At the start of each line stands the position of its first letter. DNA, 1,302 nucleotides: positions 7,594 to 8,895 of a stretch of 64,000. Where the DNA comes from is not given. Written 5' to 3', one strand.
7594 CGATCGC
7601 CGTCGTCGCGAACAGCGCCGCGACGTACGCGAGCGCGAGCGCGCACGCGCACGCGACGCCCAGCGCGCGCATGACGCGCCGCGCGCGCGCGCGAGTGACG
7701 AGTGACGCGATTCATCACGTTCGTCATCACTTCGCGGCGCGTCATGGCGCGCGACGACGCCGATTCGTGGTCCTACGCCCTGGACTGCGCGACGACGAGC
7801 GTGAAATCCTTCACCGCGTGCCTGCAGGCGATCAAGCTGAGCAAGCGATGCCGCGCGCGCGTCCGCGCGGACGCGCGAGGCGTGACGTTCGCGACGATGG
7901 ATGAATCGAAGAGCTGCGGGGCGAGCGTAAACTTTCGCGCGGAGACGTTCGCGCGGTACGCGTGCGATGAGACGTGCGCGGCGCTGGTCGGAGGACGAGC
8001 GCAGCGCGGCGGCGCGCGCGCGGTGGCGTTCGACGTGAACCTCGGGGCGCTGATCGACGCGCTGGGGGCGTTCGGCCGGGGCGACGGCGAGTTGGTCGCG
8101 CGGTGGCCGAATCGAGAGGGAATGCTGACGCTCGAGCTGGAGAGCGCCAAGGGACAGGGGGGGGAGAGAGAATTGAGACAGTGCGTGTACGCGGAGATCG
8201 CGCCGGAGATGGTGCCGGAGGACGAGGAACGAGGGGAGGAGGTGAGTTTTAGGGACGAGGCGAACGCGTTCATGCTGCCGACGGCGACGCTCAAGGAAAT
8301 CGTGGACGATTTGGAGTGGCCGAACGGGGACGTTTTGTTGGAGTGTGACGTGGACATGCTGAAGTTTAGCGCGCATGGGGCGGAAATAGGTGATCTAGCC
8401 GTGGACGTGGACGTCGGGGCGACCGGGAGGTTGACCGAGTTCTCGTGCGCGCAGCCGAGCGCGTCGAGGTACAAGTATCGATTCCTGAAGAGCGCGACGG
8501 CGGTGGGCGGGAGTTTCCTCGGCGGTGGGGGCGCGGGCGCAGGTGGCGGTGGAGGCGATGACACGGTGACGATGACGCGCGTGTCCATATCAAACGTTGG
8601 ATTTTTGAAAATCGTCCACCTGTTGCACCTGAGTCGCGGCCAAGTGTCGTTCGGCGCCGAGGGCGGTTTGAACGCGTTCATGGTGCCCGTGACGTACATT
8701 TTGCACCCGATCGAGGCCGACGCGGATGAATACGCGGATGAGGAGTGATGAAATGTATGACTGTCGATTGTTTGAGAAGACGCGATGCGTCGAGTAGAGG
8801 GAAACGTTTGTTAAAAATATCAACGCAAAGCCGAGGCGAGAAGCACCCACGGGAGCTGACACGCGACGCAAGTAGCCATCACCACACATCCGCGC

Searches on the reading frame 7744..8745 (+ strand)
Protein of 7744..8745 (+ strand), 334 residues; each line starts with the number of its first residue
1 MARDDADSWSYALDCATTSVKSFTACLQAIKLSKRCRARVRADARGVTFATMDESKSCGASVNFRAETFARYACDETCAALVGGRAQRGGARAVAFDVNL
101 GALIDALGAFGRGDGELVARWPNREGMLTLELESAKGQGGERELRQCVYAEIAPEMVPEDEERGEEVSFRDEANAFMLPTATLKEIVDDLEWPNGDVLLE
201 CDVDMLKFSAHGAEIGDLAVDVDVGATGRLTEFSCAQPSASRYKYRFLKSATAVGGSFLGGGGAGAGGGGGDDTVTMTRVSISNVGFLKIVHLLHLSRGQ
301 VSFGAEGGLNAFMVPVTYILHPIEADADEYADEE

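Call 75: search_protein_families(library=pfam, proteins=[window:7744-8745:+], max_evalue=0.01)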
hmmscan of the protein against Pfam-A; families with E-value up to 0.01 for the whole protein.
window:7744-8745:+ (334 aa): 2 families
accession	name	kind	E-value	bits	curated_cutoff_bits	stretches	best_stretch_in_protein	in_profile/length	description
PF02144.21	Rad1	-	4.3e-09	36.2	24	1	16-252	5-232/257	Repair protein Rad1/Rec1/Rad17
PF00705.23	PCNA_N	-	0.0033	17.6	20.3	1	37-78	25-66/127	Proliferating cell nuclear antigen, N-terminal domain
